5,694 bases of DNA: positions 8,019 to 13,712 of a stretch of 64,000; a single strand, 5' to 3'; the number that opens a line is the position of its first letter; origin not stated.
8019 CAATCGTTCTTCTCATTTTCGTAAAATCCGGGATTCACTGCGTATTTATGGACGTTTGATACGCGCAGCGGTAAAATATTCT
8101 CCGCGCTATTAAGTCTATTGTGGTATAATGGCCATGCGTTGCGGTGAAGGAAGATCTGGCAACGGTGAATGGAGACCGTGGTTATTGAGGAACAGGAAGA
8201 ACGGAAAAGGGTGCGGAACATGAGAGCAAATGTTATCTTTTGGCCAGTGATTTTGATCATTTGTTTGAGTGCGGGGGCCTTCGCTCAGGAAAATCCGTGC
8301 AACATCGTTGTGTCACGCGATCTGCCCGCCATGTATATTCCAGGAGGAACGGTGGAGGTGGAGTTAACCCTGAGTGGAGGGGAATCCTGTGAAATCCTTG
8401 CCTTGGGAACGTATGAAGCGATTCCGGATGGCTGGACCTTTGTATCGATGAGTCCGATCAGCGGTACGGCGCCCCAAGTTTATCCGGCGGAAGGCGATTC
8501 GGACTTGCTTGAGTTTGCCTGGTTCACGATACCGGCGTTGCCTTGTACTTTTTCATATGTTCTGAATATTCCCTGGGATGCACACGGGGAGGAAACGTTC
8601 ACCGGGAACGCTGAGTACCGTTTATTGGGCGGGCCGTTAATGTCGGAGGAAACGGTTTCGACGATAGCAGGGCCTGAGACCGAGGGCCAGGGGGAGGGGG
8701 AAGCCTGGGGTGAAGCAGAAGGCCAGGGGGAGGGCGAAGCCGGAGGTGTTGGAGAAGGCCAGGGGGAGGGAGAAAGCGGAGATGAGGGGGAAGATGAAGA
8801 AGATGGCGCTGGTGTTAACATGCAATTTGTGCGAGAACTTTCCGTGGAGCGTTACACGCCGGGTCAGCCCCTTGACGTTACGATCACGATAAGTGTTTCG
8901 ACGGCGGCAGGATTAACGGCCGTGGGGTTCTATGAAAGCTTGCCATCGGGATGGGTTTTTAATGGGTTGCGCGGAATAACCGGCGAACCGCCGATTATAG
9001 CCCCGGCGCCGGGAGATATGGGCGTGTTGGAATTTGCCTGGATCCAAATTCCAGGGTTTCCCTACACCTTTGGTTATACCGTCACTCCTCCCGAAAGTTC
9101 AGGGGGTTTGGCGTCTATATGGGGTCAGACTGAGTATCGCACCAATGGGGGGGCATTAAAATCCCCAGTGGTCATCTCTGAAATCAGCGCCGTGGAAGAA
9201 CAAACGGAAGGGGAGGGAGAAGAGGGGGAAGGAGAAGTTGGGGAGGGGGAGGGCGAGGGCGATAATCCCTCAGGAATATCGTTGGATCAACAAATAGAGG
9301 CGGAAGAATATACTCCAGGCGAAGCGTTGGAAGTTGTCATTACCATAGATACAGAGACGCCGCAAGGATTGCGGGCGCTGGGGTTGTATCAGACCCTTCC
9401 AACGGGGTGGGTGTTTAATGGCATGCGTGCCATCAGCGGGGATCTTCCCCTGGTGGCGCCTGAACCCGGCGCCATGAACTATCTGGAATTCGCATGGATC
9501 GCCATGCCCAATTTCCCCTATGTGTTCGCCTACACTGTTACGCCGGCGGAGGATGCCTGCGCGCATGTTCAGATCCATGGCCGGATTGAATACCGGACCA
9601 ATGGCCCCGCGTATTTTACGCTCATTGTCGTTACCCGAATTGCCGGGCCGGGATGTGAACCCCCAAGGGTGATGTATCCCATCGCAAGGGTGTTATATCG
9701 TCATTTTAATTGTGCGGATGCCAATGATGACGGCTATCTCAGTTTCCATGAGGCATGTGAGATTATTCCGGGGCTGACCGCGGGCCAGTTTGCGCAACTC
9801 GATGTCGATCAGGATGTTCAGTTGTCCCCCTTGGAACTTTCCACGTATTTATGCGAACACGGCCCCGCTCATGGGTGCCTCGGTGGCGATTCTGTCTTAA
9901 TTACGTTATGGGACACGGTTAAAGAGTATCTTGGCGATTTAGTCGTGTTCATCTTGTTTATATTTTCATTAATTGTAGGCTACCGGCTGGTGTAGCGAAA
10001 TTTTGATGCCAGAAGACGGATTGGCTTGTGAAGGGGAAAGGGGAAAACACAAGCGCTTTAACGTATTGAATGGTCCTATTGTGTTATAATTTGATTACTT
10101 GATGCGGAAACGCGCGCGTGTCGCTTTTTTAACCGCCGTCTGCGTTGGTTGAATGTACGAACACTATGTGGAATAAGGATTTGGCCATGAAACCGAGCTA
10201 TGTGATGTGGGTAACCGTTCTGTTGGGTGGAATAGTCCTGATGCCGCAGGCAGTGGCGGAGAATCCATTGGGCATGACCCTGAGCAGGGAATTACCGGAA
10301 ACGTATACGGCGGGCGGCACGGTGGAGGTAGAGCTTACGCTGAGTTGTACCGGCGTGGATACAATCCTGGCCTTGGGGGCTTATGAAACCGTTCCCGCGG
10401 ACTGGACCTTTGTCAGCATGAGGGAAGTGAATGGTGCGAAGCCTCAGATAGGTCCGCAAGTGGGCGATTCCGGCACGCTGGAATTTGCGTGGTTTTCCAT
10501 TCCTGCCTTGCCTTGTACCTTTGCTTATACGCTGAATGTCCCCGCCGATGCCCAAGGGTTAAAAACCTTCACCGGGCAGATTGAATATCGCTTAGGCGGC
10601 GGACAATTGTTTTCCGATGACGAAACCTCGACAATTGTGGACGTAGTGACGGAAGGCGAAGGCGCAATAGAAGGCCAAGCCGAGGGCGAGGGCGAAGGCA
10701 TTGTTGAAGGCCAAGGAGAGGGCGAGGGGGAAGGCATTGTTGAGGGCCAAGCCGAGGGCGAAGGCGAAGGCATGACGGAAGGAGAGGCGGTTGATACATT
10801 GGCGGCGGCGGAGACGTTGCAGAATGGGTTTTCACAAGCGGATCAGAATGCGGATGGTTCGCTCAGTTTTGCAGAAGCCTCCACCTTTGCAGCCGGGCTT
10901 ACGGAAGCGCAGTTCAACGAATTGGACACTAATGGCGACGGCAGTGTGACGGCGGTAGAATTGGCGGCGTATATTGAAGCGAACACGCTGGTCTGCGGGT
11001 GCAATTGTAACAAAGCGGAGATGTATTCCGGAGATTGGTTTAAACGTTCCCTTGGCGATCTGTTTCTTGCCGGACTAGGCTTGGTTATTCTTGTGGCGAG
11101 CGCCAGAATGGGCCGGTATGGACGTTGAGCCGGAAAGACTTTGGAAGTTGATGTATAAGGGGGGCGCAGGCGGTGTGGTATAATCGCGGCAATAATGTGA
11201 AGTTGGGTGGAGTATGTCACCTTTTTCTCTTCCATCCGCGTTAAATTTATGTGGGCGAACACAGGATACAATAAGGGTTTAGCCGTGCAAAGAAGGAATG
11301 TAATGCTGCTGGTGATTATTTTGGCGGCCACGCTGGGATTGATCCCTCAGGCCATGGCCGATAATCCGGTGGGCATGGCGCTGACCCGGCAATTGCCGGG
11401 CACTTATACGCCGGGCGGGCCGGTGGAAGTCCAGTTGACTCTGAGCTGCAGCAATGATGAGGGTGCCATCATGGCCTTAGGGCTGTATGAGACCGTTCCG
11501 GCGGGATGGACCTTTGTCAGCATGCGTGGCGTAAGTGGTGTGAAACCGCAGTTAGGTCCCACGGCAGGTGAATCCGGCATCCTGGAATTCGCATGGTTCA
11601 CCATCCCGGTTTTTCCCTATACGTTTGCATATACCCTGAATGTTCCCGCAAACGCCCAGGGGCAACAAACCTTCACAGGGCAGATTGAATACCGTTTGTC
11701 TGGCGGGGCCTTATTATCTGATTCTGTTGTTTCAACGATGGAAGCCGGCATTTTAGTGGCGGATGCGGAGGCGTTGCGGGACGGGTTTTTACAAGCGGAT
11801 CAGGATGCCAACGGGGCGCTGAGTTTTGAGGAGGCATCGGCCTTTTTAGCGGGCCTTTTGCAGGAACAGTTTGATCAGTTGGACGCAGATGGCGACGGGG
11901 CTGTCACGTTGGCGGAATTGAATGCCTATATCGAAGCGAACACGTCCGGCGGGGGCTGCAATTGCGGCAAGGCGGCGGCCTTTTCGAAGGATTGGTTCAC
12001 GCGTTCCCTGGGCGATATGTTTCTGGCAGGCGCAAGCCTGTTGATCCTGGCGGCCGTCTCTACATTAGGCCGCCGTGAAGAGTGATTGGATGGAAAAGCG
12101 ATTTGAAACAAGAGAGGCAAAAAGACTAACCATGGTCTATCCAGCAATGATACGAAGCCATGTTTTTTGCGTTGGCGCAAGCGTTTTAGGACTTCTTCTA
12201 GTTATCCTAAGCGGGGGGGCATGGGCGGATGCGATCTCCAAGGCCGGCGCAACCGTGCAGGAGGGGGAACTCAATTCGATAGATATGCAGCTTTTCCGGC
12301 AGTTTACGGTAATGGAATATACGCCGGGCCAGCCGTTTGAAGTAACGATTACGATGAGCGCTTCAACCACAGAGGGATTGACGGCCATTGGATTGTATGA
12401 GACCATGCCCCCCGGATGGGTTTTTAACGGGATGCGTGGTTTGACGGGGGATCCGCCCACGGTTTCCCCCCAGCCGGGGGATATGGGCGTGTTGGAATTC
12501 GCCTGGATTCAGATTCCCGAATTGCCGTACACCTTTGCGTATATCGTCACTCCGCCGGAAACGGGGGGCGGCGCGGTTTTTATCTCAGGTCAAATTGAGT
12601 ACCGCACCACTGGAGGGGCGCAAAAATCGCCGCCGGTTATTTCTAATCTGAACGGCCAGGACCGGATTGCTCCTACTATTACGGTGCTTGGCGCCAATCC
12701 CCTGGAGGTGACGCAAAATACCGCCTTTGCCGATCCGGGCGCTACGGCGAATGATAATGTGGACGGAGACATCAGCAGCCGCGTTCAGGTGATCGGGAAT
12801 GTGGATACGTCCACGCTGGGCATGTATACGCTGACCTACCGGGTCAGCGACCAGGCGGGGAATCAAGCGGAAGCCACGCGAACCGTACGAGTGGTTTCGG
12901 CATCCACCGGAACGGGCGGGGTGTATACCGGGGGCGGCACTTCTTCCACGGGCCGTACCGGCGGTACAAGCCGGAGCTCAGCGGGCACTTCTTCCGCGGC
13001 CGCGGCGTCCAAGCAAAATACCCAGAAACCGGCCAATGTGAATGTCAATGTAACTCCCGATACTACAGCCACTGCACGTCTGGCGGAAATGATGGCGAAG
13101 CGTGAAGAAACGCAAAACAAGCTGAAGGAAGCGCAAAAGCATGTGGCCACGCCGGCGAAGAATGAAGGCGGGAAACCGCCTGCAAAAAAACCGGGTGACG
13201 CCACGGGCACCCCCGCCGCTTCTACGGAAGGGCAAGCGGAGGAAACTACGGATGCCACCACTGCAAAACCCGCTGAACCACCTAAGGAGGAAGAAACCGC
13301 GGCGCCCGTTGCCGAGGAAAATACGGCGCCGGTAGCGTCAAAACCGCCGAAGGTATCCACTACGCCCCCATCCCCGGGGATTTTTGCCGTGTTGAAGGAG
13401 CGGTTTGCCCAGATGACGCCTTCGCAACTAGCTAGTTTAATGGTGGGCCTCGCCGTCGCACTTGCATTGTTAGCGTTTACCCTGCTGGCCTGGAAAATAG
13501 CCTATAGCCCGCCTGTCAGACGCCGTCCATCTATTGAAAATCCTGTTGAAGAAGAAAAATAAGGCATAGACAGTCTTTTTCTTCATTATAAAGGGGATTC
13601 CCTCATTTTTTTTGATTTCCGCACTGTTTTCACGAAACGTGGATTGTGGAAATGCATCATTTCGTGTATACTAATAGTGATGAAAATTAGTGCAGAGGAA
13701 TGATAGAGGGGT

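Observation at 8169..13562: Tandem array of four paralogous membrane-anchored surface proteins built from a ~120-aa repeat domain I cannot assign to a known family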

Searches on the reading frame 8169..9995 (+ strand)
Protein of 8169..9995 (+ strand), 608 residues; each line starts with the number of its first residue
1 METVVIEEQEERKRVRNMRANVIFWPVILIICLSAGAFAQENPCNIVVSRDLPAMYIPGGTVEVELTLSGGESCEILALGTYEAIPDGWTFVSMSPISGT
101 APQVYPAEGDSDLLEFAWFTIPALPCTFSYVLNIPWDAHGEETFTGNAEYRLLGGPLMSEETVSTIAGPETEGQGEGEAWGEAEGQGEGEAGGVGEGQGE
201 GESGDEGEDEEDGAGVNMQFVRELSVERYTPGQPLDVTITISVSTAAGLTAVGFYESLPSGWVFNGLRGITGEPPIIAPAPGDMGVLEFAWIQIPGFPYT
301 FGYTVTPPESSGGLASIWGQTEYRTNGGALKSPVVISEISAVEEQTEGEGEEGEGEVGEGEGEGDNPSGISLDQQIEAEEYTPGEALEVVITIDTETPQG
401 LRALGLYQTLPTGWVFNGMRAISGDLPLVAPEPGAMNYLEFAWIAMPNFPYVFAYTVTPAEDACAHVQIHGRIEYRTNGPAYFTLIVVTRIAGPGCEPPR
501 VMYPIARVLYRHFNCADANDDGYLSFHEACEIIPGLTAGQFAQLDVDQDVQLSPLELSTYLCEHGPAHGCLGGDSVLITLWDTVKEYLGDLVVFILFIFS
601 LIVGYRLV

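Call 3: search_protein_families(library=pfam, proteins=[window:8169-9995:+], max_evalue=1)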
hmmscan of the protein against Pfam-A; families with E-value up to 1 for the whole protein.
window:8169-9995:+ (608 aa): 6 families
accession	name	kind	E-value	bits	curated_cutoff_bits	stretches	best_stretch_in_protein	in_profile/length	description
PF10633.15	NPCBM_assoc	-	3.8e-05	24.2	24.4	0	58-98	3-42/78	NPCBM-associated, NEW3 domain of alpha-galactosidase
PF13202.12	EF-hand_5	-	0.00069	19.4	25.9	1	513-528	5-20/25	EF hand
PF13405.12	EF-hand_6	-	0.0019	18.2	25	1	509-532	2-25/30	EF-hand domain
PF00036.39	EF-hand_1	-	0.035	14.1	25.4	1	513-533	6-26/29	EF hand domain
PF13499.12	EF-hand_7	-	0.062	14.1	30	0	513-531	46-64/67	EF-hand domain pair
PF22807.2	TrAA12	-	0.097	11.4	30.9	1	172-215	390-433/463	TrAA12-like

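Call 4: search_protein_families(library=ncbifam, proteins=[window:8169-9995:+], max_evalue=1)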
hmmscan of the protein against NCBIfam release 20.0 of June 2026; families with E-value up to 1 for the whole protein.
window:8169-9995:+ (608 aa): 2 families
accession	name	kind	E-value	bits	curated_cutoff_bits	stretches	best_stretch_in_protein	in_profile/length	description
NF041895.1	choice_anch_V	domain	0.066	13.3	42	0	46-74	39-67/150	choice-of-anchor V domain-containing protein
NF033849.1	ser_rich_anae_1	subfamily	0.13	9.6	650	1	167-237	342-397/1163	serine-rich protein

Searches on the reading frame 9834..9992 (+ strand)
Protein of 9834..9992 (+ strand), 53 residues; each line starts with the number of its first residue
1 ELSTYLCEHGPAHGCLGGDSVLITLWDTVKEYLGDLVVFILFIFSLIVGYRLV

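Call 17: search_protein_families(library=ncbifam, proteins=[window:9834-9992:+], max_evalue=10)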
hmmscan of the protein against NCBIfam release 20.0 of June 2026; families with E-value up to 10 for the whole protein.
seq(53 aa): 0 families

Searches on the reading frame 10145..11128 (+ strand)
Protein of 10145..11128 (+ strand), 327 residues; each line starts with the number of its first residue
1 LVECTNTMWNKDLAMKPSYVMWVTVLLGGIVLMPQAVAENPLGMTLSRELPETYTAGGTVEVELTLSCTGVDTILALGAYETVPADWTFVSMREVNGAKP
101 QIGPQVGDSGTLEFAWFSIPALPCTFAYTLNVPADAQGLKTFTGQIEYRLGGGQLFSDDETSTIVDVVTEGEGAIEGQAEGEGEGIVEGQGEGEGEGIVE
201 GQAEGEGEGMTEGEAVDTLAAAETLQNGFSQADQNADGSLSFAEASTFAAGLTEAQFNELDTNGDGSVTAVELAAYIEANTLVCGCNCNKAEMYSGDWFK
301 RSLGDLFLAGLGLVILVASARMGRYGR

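Call 3: search_protein_families(library=pfam, proteins=[window:10145-11128:+], max_evalue=1)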
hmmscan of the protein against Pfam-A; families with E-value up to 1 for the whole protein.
window:10145-11128:+ (327 aa): 9 families
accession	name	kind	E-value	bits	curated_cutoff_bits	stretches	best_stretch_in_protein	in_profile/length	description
PF13202.12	EF-hand_5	-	1.3e-07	31.1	25.9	2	255-273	3-21/25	EF hand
PF00036.39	EF-hand_1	-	2.2e-06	27.3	25.4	2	257-277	6-26/29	EF hand domain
PF13405.12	EF-hand_6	-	3.6e-06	26.7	25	1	256-278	5-27/30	EF-hand domain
PF13499.12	EF-hand_7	-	5.1e-05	24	30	2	224-277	3-66/67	EF-hand domain pair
PF22807.2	TrAA12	-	0.00094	18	30.9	1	156-225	367-441/463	TrAA12-like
PF13833.12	EF-hand_8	-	0.01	16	28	0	257-272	31-46/54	EF-hand domain pair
PF10591.15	SPARC_Ca_bdg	-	0.019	15.7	22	0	256-278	59-81/113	Secreted protein acidic and rich in cysteine Ca binding region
PF00404.24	Dockerin_1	-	0.046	14.4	22.9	1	254-276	30-52/57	Dockerin type I domain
PF10633.15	NPCBM_assoc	-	0.15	12.7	24.4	1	55-96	2-42/78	NPCBM-associated, NEW3 domain of alpha-galactosidase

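Call 4: search_protein_families(library=ncbifam, proteins=[window:10145-11128:+], max_evalue=1)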
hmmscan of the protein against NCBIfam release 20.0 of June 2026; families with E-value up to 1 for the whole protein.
window:10145-11128:+ (327 aa): 6 families
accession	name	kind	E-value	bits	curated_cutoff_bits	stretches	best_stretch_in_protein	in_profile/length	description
NF041410.1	XopAW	subfamily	1.2e-06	28.5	120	1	222-278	62-130/235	XopAW family type III secretion system calcium-binding effector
NF053806.1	lanmdlnLanM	equivalog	0.0013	18.8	135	1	220-279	45-101/132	lanmodulin LanM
NF004270.2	PRK05687.2-1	equivalog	0.0026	17.4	180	1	170-236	45-115/223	flagellar assembly protein FliH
NF033849.1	ser_rich_anae_1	subfamily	0.027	11.8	650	1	169-238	254-324/1163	serine-rich protein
NF009925.1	PRK13386.1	equivalog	0.057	12.7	192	1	173-215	42-84/228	flagellar assembly protein FliH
NF004267.1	PRK05687.1-3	equivalog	0.066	12.3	293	1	169-216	75-122/266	flagellar assembly protein FliH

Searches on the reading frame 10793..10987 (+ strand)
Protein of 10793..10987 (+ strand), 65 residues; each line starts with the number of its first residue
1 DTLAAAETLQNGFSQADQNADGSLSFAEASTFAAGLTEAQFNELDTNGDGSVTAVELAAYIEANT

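Call 92: search_solved_structures(query=A8, max_evalue=0.1)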
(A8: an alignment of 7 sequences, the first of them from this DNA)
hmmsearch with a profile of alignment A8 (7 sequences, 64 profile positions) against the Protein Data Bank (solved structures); distinct sequences matched with E-value up to 0.1: 514 (the best 60 are shown).
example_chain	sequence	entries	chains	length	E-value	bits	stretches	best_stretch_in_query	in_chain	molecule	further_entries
4il1_A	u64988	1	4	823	1.2e-16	63.6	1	9-62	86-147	Calmodulin, Calcineurin subunit B type 1, Serine/threonine-protein phosphatase 2B catalyti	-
2jnx_A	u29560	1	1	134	1.7e-14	56.7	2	13-59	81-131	Calcium binding protein 2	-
2k0j_A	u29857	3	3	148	2.2e-13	53.1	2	9-62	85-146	calmodulin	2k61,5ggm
2m7n_A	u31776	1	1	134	2.9e-13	52.8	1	12-58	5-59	Calcium-binding protein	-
6xxx_AAA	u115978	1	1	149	7.8e-13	51.4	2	9-62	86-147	Calmodulin-1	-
2lv6_A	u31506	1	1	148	1e-12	51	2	9-63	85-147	Calmodulin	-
6hcs_A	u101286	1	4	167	1.1e-12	50.9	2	9-62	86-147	Calmodulin-1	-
1ooj_A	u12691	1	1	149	1.2e-12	50.8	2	9-62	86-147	Calmodulin CMD-1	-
1jfj_A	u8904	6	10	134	1.2e-12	50.7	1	12-58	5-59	CALCIUM-BINDING PROTEIN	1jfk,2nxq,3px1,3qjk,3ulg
1mxe_A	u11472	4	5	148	1.4e-12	50.5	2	9-61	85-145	Calmodulin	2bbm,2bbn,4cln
1ahr_A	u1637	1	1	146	1.4e-12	50.5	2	8-61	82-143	CALMODULIN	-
2bkh_B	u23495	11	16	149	1.5e-12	50.5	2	9-61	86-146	CALMODULIN | AT15141p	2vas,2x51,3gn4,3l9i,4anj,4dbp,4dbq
8zlw_N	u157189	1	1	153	1.8e-12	50.2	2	9-61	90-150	Calmodulin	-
6daf_A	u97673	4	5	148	1.9e-12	50.2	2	9-62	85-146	Calmodulin-1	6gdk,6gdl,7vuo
9kui_C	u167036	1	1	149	2e-12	50.1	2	9-62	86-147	Calmodulin-1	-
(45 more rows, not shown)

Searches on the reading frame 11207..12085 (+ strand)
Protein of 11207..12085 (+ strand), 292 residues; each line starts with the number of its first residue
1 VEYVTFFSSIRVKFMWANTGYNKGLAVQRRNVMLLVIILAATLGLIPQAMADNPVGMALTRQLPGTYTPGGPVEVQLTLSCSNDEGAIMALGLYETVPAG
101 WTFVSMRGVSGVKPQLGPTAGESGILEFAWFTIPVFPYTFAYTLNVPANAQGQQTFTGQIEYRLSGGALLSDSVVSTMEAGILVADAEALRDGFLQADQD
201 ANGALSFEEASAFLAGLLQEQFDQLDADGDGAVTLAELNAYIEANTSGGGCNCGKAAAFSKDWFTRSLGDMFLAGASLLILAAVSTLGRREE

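Call 3: search_protein_families(library=pfam, proteins=[window:11207-12085:+], max_evalue=1)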
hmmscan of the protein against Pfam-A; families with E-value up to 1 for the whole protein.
window:11207-12085:+ (292 aa): 8 families
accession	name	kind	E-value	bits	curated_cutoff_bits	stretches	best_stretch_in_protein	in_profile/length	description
PF13202.12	EF-hand_5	-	1.1e-08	34.6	25.9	2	218-239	1-22/25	EF hand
PF13405.12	EF-hand_6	-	1.5e-07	30.9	25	2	218-243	2-27/30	EF-hand domain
PF00036.39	EF-hand_1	-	4.6e-07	29.4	25.4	2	218-241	2-25/29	EF hand domain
PF13499.12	EF-hand_7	-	5.3e-05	23.9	30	1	218-243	4-29/67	EF-hand domain pair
PF25578.1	EF-hand_STIM1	-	0.0046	17.5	32.2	1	187-219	20-52/80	Stromal interaction molecule 1-like, EF-hand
PF13833.12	EF-hand_8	-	0.051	13.8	28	0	197-209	34-46/54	EF-hand domain pair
PF10633.15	NPCBM_assoc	-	0.19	12.4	24.4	0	68-110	2-42/78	NPCBM-associated, NEW3 domain of alpha-galactosidase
PF07675.18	Cleaved_Adhesin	-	0.21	12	21.4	1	215-254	10-49/174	Cleaved Adhesin Domain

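Call 4: search_protein_families(library=ncbifam, proteins=[window:11207-12085:+], max_evalue=1)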
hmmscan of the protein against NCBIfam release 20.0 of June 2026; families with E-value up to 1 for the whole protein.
window:11207-12085:+ (292 aa): 3 families
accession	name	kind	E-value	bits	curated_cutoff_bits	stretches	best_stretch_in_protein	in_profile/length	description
NF041410.1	XopAW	subfamily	2.5e-07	30.7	120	2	190-244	65-131/235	XopAW family type III secretion system calcium-binding effector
NF053806.1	lanmdlnLanM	equivalog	0.0042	17.1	135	1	191-244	51-101/132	lanmodulin LanM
NF038285.1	deiodinase_rel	hypoth_equivalog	0.077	12.4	250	1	184-249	91-147/347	deiodinase family protein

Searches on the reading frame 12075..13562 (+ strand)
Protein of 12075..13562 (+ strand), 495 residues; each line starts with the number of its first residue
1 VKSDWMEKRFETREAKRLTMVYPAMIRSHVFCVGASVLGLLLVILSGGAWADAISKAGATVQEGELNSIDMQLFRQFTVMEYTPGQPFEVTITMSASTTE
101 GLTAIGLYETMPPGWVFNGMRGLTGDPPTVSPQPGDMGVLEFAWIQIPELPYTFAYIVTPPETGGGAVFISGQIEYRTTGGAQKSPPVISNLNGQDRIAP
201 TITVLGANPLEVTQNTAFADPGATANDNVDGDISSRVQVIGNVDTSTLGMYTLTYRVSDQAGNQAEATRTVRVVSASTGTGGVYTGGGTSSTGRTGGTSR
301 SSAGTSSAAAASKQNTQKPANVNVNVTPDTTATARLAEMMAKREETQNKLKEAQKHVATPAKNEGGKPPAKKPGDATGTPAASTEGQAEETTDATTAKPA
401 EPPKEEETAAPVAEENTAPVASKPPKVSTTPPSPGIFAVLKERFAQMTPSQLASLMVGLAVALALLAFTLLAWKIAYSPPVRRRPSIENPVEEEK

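Call 3: search_protein_families(library=pfam, proteins=[window:12075-13562:+], max_evalue=1)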
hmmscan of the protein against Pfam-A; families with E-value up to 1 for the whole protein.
window:12075-13562:+ (495 aa): 4 families
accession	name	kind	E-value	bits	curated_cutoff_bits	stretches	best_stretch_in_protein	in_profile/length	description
PF16403.11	Bact_surface_Ig-like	-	3.8e-23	81.7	27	1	202-273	1-71/71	Bacterial surface protein, Ig-like domain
PF02494.22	HYR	-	0.00086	20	21.7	1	216-273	27-81/81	HYR domain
PF07523.18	Big_3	-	0.01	16.5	21.2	1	235-273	35-68/68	Bacterial Ig-like domain (group 3)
PF23237.1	HYR_4C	-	0.028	15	27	1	221-273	22-73/73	HYR-like domain with 4 cysteines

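Call 4: search_protein_families(library=ncbifam, proteins=[window:12075-13562:+], max_evalue=1)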
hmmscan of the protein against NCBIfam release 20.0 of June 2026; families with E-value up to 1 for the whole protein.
window:12075-13562:+ (495 aa): 4 families
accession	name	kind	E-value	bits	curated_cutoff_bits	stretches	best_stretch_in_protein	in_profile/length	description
NF047446.1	barrel_OmpL47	domain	0.0062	17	40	1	242-270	36-64/68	OmpL47-type beta-barrel domain-containing protein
NF045516.2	SepX_GlpR_1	exception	0.026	14.4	160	1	294-473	52-213/293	divisome protein SepX/GlpR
NF012211.1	tand_rpt_95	domain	0.44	10.5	90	1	219-274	35-85/98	tandem-95 repeat protein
NF043060.1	MAP_0585_fam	equivalog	0.75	9.7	170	0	275-427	38-193/319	MAP_0585 family protein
